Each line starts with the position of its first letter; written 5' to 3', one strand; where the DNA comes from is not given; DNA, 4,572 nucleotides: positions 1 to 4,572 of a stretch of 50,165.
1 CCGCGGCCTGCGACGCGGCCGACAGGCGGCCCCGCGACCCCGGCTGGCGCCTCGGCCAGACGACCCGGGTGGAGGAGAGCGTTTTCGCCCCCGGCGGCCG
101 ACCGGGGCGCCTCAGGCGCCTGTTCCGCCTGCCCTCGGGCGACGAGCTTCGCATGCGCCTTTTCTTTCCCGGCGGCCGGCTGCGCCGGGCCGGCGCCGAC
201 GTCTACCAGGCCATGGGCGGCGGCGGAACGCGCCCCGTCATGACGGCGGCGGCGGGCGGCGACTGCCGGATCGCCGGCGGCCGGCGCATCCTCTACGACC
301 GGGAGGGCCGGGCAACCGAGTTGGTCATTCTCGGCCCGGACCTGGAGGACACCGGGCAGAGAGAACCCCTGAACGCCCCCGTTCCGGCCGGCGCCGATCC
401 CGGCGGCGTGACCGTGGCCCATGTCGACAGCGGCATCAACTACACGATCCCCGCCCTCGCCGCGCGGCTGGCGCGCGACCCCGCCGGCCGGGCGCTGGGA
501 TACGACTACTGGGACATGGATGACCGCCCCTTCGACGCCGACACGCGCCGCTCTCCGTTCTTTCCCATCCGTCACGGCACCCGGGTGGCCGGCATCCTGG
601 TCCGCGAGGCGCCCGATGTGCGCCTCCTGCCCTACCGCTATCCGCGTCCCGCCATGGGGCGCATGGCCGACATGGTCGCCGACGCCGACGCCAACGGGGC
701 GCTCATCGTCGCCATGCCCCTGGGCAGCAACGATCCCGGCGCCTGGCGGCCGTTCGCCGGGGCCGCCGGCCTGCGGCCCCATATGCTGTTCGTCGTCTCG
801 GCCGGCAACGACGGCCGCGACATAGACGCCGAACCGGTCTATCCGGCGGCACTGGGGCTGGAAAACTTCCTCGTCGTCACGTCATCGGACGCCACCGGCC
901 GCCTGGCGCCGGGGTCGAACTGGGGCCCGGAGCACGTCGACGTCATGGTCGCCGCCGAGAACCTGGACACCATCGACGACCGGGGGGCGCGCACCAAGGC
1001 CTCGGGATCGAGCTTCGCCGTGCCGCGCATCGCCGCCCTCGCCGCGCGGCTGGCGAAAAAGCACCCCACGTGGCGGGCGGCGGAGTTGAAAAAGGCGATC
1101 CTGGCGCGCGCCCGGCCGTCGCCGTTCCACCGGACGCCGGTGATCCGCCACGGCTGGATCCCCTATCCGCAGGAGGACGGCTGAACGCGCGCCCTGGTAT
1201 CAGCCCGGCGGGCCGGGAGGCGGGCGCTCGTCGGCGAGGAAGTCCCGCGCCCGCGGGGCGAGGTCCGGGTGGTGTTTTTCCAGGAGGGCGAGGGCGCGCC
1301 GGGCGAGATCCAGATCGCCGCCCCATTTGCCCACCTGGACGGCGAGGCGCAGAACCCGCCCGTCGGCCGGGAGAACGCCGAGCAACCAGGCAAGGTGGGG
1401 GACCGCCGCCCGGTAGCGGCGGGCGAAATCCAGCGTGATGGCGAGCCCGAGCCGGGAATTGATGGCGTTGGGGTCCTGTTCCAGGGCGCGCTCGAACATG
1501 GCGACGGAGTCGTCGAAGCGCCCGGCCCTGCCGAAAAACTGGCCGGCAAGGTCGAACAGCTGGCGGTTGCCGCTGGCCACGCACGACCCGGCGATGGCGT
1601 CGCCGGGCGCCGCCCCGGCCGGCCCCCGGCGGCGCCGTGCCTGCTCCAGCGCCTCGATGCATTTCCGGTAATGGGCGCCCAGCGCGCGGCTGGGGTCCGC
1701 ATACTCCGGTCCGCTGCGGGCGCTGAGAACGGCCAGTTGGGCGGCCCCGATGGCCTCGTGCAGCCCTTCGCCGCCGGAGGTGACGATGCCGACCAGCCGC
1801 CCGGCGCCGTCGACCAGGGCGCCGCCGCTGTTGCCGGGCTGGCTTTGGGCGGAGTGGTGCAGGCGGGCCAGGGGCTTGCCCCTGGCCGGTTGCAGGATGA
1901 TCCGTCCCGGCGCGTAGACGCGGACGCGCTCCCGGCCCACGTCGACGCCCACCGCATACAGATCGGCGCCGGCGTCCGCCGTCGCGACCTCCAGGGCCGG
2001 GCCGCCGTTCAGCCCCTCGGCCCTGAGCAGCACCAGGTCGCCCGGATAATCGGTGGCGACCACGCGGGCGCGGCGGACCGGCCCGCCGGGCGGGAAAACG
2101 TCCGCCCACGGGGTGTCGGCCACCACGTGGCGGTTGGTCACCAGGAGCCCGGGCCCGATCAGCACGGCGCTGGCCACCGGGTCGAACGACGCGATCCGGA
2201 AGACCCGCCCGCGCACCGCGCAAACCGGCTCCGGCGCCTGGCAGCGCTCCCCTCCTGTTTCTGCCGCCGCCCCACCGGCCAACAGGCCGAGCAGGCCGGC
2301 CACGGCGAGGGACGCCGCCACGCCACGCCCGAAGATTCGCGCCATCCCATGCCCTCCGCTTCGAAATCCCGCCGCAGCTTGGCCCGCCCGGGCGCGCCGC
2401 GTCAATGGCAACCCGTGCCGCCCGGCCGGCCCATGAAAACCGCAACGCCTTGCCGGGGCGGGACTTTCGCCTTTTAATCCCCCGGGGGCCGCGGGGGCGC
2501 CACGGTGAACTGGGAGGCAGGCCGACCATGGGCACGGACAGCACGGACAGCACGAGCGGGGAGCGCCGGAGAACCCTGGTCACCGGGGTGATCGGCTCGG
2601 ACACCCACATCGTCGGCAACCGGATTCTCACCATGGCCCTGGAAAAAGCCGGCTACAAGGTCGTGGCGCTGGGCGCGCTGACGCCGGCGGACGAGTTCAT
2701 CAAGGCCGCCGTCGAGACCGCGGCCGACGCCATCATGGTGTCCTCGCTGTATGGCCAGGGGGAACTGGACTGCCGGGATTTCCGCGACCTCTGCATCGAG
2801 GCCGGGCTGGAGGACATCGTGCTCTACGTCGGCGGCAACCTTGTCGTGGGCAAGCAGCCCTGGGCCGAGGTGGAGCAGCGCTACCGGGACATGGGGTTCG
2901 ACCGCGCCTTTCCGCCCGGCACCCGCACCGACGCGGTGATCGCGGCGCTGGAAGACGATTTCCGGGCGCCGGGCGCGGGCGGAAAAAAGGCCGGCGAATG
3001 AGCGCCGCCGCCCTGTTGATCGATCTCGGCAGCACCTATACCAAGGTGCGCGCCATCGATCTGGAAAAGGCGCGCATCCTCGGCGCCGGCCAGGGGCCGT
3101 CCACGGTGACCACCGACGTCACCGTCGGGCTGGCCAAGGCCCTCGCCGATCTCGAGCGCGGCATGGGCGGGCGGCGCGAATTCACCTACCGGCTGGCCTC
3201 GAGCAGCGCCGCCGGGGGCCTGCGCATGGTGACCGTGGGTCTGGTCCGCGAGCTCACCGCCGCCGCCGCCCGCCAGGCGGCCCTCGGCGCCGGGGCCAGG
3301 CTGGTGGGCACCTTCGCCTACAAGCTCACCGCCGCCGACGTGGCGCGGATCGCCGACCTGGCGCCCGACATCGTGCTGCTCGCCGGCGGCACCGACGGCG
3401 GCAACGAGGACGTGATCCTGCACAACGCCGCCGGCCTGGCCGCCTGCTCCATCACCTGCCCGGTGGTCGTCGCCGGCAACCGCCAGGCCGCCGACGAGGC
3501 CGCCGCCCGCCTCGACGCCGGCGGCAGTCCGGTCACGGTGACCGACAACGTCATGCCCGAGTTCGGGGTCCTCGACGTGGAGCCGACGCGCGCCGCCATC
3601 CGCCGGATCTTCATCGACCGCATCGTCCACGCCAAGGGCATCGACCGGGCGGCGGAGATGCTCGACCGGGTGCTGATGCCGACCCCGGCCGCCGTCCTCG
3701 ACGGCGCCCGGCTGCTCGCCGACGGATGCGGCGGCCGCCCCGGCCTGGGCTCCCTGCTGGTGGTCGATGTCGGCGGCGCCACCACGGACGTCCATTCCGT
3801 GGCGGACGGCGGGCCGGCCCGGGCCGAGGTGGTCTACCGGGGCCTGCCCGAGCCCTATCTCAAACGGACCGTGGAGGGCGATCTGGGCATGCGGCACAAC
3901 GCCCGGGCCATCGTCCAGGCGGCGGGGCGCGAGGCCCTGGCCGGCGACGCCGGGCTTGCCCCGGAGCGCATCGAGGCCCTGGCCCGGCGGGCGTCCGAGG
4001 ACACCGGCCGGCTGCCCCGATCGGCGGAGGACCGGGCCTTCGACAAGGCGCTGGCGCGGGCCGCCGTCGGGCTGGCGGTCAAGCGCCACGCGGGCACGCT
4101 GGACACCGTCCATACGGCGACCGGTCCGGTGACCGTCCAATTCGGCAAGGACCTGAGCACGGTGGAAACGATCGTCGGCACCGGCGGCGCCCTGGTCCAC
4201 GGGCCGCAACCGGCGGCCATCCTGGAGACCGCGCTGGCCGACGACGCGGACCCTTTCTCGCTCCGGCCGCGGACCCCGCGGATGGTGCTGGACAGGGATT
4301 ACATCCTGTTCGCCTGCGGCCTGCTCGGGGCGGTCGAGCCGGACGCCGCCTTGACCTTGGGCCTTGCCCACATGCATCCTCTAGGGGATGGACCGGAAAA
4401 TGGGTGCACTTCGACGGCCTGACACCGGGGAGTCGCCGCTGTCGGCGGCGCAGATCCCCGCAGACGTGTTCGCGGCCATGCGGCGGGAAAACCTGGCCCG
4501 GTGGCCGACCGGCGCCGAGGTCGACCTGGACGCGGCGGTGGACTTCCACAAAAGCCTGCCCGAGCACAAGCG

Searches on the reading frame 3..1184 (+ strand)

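Call 11: search_protein_families(library=pfam, max_evalue=0.00001, proteins=[window:3-1184:+])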
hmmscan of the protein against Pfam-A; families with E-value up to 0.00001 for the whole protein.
window:3-1184:+ (393 aa): 1 family
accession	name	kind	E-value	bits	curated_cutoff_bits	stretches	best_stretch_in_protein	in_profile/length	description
PF00082.27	Peptidase_S8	-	3.8e-23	82.7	21.8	1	135-370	3-273/288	Subtilase family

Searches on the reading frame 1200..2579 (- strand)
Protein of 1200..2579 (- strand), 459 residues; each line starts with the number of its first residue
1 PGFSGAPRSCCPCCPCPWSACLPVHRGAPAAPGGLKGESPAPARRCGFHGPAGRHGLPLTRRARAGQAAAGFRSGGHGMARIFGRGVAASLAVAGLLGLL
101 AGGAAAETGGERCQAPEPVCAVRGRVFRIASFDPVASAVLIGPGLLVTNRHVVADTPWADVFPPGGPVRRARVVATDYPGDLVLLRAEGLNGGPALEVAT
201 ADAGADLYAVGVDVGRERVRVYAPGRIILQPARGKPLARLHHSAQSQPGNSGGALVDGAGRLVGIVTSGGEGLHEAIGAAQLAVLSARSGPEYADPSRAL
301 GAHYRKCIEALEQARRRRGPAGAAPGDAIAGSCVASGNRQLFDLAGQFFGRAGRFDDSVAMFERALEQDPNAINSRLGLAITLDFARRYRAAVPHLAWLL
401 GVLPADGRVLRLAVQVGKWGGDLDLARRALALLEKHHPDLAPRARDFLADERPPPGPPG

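Call 11: search_protein_families(library=pfam, max_evalue=0.00001, proteins=[window:1200-2579:-])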
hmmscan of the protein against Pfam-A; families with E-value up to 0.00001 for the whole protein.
window:1200-2579:- (459 aa): 2 families
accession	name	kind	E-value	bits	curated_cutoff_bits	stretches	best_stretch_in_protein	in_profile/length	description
PF13365.12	Trypsin_2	-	1.8e-18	68.1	27.6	1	136-265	1-144/144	Trypsin-like peptidase domain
PF14559.12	TPR_19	-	1.6e-06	28.8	25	0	352-409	4-61/68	Tetratricopeptide repeat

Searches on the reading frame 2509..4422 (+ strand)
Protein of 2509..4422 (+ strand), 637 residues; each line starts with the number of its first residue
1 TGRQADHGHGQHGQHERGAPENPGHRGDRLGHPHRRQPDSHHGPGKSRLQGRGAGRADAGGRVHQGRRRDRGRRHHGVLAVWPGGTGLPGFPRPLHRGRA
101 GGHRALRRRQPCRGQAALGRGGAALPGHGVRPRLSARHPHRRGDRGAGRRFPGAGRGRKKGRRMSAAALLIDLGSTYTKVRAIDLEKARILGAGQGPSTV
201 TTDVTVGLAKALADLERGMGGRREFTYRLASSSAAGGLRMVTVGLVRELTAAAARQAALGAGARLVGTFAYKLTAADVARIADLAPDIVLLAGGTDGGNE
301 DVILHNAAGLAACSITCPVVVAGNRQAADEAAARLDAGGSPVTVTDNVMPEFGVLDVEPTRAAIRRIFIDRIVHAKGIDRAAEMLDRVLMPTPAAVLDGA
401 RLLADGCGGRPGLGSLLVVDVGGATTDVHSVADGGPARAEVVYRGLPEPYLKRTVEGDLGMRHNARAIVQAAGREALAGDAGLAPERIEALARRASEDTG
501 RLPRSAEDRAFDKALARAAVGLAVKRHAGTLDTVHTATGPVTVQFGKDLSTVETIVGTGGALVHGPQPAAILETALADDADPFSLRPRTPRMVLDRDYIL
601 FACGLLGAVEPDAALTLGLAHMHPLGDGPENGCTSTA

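Call 11: search_protein_families(library=pfam, max_evalue=0.00001, proteins=[window:2509-4422:+])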
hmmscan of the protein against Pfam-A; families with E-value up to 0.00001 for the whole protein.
window:2509-4422:+ (637 aa): 1 family
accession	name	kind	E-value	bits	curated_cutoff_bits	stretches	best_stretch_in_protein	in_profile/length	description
PF13941.12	MutL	-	4.5e-163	543.6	27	1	169-617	2-445/450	MutL protein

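Call 51: search_protein_families(library=ncbifam, max_evalue=1e-25, proteins=[window:2509-4422:+])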
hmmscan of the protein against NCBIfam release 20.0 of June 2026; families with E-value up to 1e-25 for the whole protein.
window:2509-4422:+ (637 aa): 3 families
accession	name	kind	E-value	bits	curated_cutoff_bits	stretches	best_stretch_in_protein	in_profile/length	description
NF040745.1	accessory_GlmL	equivalog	1.8e-173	577.6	475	1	168-618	1-453/459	methylaspartate mutase accessory protein GlmL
TIGR01319.1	glmL_fam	subfamily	2.7e-121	405.6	204.05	1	171-615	1-448/456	GlmL family protein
NF040744.1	ornith_Or-4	equivalog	4e-112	375.1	600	1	169-617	4-442/448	GlmL-related ornithine degradation protein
